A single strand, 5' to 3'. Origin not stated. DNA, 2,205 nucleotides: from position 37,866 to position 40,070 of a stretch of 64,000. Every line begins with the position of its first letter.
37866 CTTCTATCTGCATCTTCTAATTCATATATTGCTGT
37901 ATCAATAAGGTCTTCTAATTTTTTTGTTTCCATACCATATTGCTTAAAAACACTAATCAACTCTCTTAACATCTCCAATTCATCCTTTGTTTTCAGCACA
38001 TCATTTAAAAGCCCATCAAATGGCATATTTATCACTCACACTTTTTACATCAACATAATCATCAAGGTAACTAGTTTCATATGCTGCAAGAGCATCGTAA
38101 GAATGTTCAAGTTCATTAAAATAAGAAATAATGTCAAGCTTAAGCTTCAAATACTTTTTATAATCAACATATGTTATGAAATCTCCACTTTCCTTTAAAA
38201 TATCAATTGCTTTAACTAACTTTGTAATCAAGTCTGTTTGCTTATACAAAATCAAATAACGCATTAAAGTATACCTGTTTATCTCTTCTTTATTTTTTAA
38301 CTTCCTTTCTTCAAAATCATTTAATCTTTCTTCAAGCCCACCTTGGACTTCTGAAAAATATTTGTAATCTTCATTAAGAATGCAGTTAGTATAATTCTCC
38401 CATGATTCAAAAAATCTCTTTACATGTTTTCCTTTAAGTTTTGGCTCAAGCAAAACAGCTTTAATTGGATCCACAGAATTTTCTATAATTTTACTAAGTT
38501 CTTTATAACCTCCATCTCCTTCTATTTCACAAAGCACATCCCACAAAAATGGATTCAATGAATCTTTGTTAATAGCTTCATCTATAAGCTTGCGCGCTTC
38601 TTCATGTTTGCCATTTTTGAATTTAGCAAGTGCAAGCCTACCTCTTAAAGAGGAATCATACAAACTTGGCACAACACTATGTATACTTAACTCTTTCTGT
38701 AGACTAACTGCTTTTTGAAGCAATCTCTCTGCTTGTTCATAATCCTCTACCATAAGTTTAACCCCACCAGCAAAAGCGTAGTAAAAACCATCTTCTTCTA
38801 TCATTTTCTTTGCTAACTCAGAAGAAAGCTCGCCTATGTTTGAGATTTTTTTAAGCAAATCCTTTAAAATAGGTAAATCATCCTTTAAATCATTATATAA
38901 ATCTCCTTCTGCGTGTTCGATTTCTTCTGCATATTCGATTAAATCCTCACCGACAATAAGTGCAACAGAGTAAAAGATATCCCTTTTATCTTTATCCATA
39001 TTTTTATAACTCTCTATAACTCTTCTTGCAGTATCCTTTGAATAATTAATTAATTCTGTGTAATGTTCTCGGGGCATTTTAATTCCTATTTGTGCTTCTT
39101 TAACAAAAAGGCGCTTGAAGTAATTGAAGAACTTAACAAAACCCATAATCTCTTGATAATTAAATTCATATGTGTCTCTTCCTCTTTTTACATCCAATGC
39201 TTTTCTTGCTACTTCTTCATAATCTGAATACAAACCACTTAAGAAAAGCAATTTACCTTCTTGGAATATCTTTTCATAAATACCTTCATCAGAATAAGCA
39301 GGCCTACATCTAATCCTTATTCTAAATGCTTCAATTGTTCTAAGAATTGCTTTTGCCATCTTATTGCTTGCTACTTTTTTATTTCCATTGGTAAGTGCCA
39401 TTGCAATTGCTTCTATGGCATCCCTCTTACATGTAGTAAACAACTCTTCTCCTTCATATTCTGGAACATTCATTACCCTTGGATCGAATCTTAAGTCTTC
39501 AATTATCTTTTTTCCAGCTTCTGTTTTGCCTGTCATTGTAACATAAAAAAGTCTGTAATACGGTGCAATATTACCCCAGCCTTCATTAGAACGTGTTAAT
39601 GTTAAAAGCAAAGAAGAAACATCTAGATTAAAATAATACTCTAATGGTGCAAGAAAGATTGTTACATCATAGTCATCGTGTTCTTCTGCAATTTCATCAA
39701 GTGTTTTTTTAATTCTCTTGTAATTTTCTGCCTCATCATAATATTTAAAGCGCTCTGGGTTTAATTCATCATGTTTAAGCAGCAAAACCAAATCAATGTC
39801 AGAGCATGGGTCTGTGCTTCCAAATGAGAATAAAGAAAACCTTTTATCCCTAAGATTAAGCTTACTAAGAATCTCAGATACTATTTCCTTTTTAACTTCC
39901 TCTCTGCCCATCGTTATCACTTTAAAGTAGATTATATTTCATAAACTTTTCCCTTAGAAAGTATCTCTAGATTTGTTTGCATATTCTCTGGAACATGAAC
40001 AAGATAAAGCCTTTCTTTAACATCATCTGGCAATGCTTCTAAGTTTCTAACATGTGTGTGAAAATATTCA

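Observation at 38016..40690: Operon head: MBL-fold hydrolase followed by a Pol-beta nucleotidyltransferase fused to about 480 aa of TPR-like repeats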

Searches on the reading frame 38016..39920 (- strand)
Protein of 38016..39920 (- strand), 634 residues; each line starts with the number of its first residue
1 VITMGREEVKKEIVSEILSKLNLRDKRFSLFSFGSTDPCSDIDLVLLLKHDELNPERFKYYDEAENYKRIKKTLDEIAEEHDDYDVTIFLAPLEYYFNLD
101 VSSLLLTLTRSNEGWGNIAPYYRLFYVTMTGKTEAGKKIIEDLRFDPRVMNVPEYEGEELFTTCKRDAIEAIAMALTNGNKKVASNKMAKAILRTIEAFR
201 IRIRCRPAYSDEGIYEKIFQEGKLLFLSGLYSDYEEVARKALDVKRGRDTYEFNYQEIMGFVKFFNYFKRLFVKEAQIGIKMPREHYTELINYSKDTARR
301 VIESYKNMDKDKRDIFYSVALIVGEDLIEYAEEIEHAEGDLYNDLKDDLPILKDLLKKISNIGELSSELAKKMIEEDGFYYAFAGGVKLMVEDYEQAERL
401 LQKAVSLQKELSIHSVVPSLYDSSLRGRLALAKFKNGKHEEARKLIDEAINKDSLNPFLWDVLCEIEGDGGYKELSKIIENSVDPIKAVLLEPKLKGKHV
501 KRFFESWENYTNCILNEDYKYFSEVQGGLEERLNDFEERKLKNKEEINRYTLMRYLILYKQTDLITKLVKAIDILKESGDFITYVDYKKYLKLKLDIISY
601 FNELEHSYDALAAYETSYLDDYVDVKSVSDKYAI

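Call 4: search_protein_families(library=pfam, proteins=[window:38016-39920:-], max_evalue=0.1)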
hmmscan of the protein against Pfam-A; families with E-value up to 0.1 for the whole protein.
window:38016-39920:- (634 aa): 8 families
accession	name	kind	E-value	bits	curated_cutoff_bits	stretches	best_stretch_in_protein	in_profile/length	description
PF13428.12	TPR_14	-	1.1e-05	26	23.5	1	428-465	6-43/44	Tetratricopeptide repeat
PF13424.12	TPR_12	-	0.00016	22.2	30.1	0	426-450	6-30/77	Tetratricopeptide repeat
PF00515.34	TPR_1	-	0.0008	19.6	27.8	0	428-450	6-28/34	Tetratricopeptide repeat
PF14559.12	TPR_19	-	0.00085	20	25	1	392-453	5-55/68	Tetratricopeptide repeat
PF13374.12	TPR_10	-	0.0015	19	27.5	0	428-450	7-29/42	Tetratricopeptide repeat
PF07719.23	TPR_2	-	0.0036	17.8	27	0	428-453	6-31/34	Tetratricopeptide repeat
PF01909.29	NTP_transf_2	-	0.032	15.1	21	0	34-84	26-71/93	Nucleotidyltransferase domain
PF14853.12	Fis1_TPR_C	-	0.042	14.5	25.3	0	429-453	7-31/53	Fis1 C-terminal tetratricopeptide repeat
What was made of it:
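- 38436..39071 (-): TPR-like solenoid (aa ~284-495). Pfam TPR_14 at 428-465, 26.0 bits against a cut-off of 23.5 (call 4).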

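Call 5: search_protein_families(library=padloc, proteins=[window:38016-39920:-], max_evalue=0.1)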
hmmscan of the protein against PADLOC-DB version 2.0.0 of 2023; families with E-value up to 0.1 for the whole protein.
window:38016-39920:- (634 aa): 0 families

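Call 9: search_solved_structures(query=window:38016-39920:-, max_evalue=10, show_alignments=2)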
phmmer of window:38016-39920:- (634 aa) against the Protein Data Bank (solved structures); distinct sequences matched with E-value up to 10: 5.
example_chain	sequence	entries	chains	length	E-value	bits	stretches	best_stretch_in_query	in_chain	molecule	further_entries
7l7w_A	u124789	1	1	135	0.032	15.9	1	359-456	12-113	Probable disease resistance protein At5g66900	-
7l7v_A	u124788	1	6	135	0.063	15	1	359-456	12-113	Probable disease resistance protein At5g66900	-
1ro0_A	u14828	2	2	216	0.53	11.9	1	328-401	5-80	ORF904 | hypothetical protein ORF904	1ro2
2q3l_A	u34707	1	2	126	0.84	11.2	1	375-415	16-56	Uncharacterized protein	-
1rni_A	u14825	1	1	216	0.84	11.2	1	328-401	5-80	ORF904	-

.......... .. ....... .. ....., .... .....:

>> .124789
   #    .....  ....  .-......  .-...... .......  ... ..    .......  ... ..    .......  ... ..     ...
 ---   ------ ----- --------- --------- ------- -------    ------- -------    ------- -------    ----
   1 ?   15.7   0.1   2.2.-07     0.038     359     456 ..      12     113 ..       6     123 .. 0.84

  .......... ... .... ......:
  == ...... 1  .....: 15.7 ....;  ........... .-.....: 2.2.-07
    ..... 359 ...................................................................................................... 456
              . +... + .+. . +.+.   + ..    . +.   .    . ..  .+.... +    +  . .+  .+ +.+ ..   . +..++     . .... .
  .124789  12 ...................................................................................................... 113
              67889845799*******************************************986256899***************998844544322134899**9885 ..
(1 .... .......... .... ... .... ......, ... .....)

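Call 11: find_homologous_proteins(query=window:38016-39920:-, max_evalue=0.001)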
Query window:38016-39920:- (634 aa): 2 proteins with E <= 0.001 among 8000 candidates.
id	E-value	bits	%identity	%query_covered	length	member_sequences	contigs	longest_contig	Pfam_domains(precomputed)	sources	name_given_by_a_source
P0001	0.0e+0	1390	100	100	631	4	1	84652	PF13428.13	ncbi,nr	ncbi:MAG: hypothetical protein J7K22_01140 [Nanoarchaeota archaeon]|nr:hypothetical protein [Nanoarc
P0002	1.2e-77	280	34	89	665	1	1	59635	PF13424.13,PF13428.13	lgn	-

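Call 13: find_encoding_contigs(protein=P0002, flank=10000, max_places=4)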
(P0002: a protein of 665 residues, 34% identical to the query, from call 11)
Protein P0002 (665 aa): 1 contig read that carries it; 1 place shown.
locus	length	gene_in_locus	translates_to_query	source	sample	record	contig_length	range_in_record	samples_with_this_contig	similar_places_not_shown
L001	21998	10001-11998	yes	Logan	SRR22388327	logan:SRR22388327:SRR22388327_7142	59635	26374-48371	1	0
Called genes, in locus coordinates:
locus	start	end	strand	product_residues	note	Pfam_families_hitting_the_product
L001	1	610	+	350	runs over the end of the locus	PF07693:KAP_NTPase (faint), PF13191:AAA_16 (weak), PF13401:AAA_22, PF22703:Cdc6_lid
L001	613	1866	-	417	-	PF00432:Prenyltrans (faint), PF13249:SQHop_cyclase_N (faint), PF13243:SQHop_cyclase_C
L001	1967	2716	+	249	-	PF23023:Anti-Pycsar_Apyc1, PF12706:Lactamase_B_2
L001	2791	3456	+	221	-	-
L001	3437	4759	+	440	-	-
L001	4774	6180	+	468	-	-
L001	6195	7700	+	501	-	PF00899:ThiF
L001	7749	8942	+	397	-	PF13428:TPR_14 (faint)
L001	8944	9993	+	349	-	-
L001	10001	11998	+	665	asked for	PF13424:TPR_12 (faint), PF13428:TPR_14 (faint)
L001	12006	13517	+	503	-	-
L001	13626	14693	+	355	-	-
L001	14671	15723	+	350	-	-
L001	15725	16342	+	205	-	-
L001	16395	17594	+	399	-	PF24883:NPHP3_N (faint), PF01695:IstB_IS21 (weak), PF00004:AAA, PF13173:AAA_14 (weak), PF17862:AAA_lid_3 (weak)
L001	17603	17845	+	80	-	-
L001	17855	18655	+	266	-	PF01841:Transglut_core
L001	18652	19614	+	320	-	-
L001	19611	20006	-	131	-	PF01541:GIY-YIG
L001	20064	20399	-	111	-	PF06339:Ectoine_synth (weak), PF05899:Cupin_3 (weak), PF02311:AraC_binding (weak), PF07883:Cupin_2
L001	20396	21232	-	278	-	PF04055:Radical_SAM, PF13353:Fer4_12 (weak)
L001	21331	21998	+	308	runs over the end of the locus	PF04014:MazE_antitoxin (weak)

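Call 22: search_protein_families(library=ncbifam, proteins=[window:38016-39920:-], max_evalue=0.01)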
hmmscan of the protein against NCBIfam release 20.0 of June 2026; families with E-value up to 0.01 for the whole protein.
window:38016-39920:- (634 aa): 0 families

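Call 23: search_protein_families(library=pfam, proteins=[L001:1967-2716:+, L001:2791-3456:+, L001:3437-4759:+, L001:4774-6180:+, L001:6195-7700:+, L001:7749-8942:+, L001:8944-9993:+, L001:10001-11998:+, L001:12006-13517:+, L001:15725-16342:+], max_evalue=0.05)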
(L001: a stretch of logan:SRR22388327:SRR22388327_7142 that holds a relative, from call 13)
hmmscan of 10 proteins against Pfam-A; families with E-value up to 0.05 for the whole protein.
L001:1967-2716:+ (249 aa): 3 families
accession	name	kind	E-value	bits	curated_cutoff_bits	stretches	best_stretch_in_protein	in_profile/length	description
PF12706.13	Lactamase_B_2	-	4.1e-14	53.1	27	1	38-229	25-199/200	Beta-lactamase superfamily domain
PF00753.33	Lactamase_B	-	2.8e-05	24.6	22.7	1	41-64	41-64/196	Metallo-beta-lactamase superfamily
PF23023.1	Anti-Pycsar_Apyc1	-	0.00063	19.7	50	1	2-233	4-224/250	Anti-Pycsar protein Apyc1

L001:2791-3456:+ (221 aa): 0 families

L001:3437-4759:+ (440 aa): 0 families

L001:4774-6180:+ (468 aa): 0 families

L001:6195-7700:+ (501 aa): 3 families
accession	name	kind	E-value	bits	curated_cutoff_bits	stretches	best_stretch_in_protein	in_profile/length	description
PF00899.27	ThiF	-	2.7e-31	109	28.1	1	233-431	20-191/238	ThiF family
PF01488.26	Shikimate_DH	-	0.0018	18.8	24.3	1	230-341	9-115/138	Shikimate / quinate 5-dehydrogenase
PF25823.1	Ams2-SPT21_N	-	0.0076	16.5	27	0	208-248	55-95/136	Ams2/SPT21 N-terminal domain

L001:7749-8942:+ (397 aa): 7 families
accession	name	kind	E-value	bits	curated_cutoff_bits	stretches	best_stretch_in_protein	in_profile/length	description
PF13428.12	TPR_14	-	2.2e-05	25.1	23.5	0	327-358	10-41/44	Tetratricopeptide repeat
PF07719.23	TPR_2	-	5.4e-05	23.4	27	1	248-276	6-34/34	Tetratricopeptide repeat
PF00515.34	TPR_1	-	0.0014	18.8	27.8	0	249-268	7-26/34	Tetratricopeptide repeat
PF13181.12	TPR_8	-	0.0059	17.1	25.7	0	250-276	8-34/34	Tetratricopeptide repeat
PF04426.17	Bul1_C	-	0.025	14.4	24.2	1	235-312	74-151/272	Bul1 C terminus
PF25064.1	ARM_TT21_5th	-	0.041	14.6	27.8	0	250-344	8-98/117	TT21 fifth ARM repeats domain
PF13174.12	TPR_6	-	0.046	14.8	26.3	0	247-274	4-31/33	Tetratricopeptide repeat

L001:8944-9993:+ (349 aa): 0 families

L001:10001-11998:+ (665 aa): 12 families
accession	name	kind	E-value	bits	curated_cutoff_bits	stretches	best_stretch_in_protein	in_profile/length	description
PF13424.12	TPR_12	-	2.3e-06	28.1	30.1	1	449-478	4-33/77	Tetratricopeptide repeat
PF13428.12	TPR_14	-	7e-06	26.7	23.5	1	450-486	3-39/44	Tetratricopeptide repeat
PF07719.23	TPR_2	-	3.3e-05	24.1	27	0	449-481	2-34/34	Tetratricopeptide repeat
PF18765.7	Polbeta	-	0.0019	18.8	26.9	1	36-87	17-66/93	Polymerase beta, Nucleotidyltransferase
PF13181.12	TPR_8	-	0.0022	18.5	25.7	0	449-479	2-32/34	Tetratricopeptide repeat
PF13374.12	TPR_10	-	0.0027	18.1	27.5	0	452-478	6-32/42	Tetratricopeptide repeat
PF14559.12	TPR_19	-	0.0039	17.9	25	1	418-486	5-63/68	Tetratricopeptide repeat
PF13174.12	TPR_6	-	0.0057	17.7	26.3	0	450-479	2-31/33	Tetratricopeptide repeat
PF22600.2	MTPAP-like_central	-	0.0092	16.5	27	1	8-73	20-81/139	Poly(A) RNA polymerase, mitochondrial-like, central palm domain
PF00515.34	TPR_1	-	0.011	16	27.8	0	449-479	2-32/34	Tetratricopeptide repeat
PF03704.23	BTAD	-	0.021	15.6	22.1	0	450-486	64-100/146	Bacterial transcriptional activator domain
PF01909.29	NTP_transf_2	-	0.034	15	21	0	32-84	14-62/93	Nucleotidyltransferase domain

L001:12006-13517:+ (503 aa): 0 families

L001:15725-16342:+ (205 aa): 0 families

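Call 29: predict_structure(alignment_id=A1)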
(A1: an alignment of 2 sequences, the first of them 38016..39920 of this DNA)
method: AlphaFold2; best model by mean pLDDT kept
length: 634 residues; sequences in the alignment: 2
mean_pLDDT: 62.8   pTM: 0.64
mean pLDDT of the five models: 62.8, 56.1, 54.2, 53.0, 52.1
residues with pLDDT >= 90: 35; 70-90: 240; 50-70: 174; < 50: 185
segments of 3 or more residues with pLDDT < 50: 1-5, 24-40, 48-65, 90-154, 205-214, 217-232, 275-282, 409-418, 605-634
pLDDT, mean of each block of 10 residues (from residue 1): 45 66 48 39 49 41 49 65 53 38 31 32 40 40 35 50 71 72 75 69 49 45 41 64 72 71 70 48 60 78 74 71 79 75 79 83 56 61 84 90 72 41 83 95 91 84 91 86 77 85 84 73 70 70 54 63 76 71 69 61 47 38 30 26
secondary structure, 60 per line:
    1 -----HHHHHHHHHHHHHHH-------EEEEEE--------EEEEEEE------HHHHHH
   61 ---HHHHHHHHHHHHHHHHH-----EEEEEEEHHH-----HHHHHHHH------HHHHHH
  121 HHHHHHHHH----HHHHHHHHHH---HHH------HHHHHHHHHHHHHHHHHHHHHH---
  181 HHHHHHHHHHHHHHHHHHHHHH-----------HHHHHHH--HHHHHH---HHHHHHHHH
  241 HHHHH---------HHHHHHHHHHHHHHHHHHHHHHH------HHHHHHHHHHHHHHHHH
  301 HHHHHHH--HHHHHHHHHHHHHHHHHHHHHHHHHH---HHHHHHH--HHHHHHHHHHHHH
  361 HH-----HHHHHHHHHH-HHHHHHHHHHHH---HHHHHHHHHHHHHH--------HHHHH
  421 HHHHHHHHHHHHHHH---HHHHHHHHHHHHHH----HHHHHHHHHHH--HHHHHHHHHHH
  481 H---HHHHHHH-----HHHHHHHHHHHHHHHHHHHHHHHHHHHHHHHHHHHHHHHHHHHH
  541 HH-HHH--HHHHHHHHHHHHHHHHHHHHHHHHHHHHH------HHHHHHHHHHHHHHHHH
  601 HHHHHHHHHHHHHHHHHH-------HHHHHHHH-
elements in order: H6-20 E28-33 E42-48 H55-60 H64-80 E86-92 H101-108 H115-129 H134-143 H156-177 H181-202 H214-220 H223-228 H232-245 H255-277 H284-307 H310-335 H339-345 H348-362 H368-377 H379-390 H394-407 H416-435 H439-452 H457-467 H470-481 H485-491 H497-542 H549-577 H584-618 H626-633
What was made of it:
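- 38067..38432 (-): Three long C-terminal helices (aa ~497-618), coiled-coil-like. AF2 secondary structure (call 29).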

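Call 88: fold_search(model_id=the predicted structure, library=pdb)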
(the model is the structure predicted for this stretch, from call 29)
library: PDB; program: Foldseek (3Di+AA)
matches with E <= 10: 788; with E <= 0.001: 0
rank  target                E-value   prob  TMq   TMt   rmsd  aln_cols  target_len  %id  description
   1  4buj_B                1.4e-03  0.99  0.21  0.12  29.2       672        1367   14  Crystal structure of the S. cerevisiae Ski2-3-8 complex (released 2013-08-28)
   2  8q9t_E                7.1e-03  0.93  0.21  0.14  31.4       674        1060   13  CryoEM structure of a S. Cerevisiae Ski238 complex bound to RNA (released 2023-11-29)
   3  8r0a_N                9.9e-03  0.41  0.11  0.10  42.2       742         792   12  Cryo-EM structure of the cross-exon pre-B+5'ss complex (released 2024-05-22)
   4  8chy                  1.0e-02  0.99  0.15  0.31  17.2       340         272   15  Crystal structure of an 8-repeat consensus TPR superhelix with Zinc. (released 2024-02-21)
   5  5tqb_B                1.1e-02  0.98  0.17  0.28  14.5       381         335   14  Crystal structure of assembly chaperone of ribosomal protein L4 (Acl4) in complex with ribosomal protein L4 (RpL4) (released 2017-02-15)
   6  5g04_K                1.4e-02  0.89  0.18  0.22  27.7       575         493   12  Structure of the human APC-Cdc20-Hsl1 complex (released 2016-05-25)
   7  9ijj_k                1.9e-02  0.82  0.18  0.14  27.4       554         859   13  In situ structure of the central apparatus in mouse sperm axoneme. (released 2025-06-04)
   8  1w3b_A                2.0e-02  0.63  0.12  0.17  27.8       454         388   13  The superhelical TPR domain of O-linked GlcNAc transferase reveals structural similarities to importin alpha. (released 2004-09-09)
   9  7som_G                2.1e-02  0.51  0.15  0.11  28.7       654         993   10  Ciliary C2 central pair apparatus isolated from Chlamydomonas reinhardtii (released 2022-04-13)
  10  8rte_A                2.5e-02  0.98  0.22  0.33  20.1       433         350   13  Rap from bacteriophage Phi105 with peptide ERPVGT (released 2024-07-24)
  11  9qhc_A                2.6e-02  0.98  0.15  0.30  19.6       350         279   17  Crystal structure of 8-repeat CTPR protein with eliminated coordination sites (released 2025-10-22)
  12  8qca_B                2.6e-02  0.84  0.19  0.17  30.1       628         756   13  CryoEM structure of a S. Cerevisiae Ski2387 complex in the closed state bound to RNA (released 2023-11-15)
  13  9qhc_B                2.7e-02  0.99  0.16  0.30  18.5       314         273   15  Crystal structure of 8-repeat CTPR protein with eliminated coordination sites (released 2025-10-22)
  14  8rte_B                2.7e-02  0.98  0.22  0.34  15.9       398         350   13  Rap from bacteriophage Phi105 with peptide ERPVGT (released 2024-07-24)
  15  9gzg_A                2.9e-02  1.00  0.15  0.49   8.7       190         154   17  Crystal structure of CTPR4E4 mutant (released 2025-10-15)
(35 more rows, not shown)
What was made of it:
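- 38436..39071 (-): The Foldseek best hits are TPR solenoids (call 88).
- On TPR repeat proteins: The Foldseek top hits are TPR solenoids with probability up to 0.99 but E>=1e-3 (call 88).
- TPR and long helices are protein-interaction modules (calls 4, 29, 88).
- Tried and rejected: The full-length model gave generic TPR hits (call 88).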
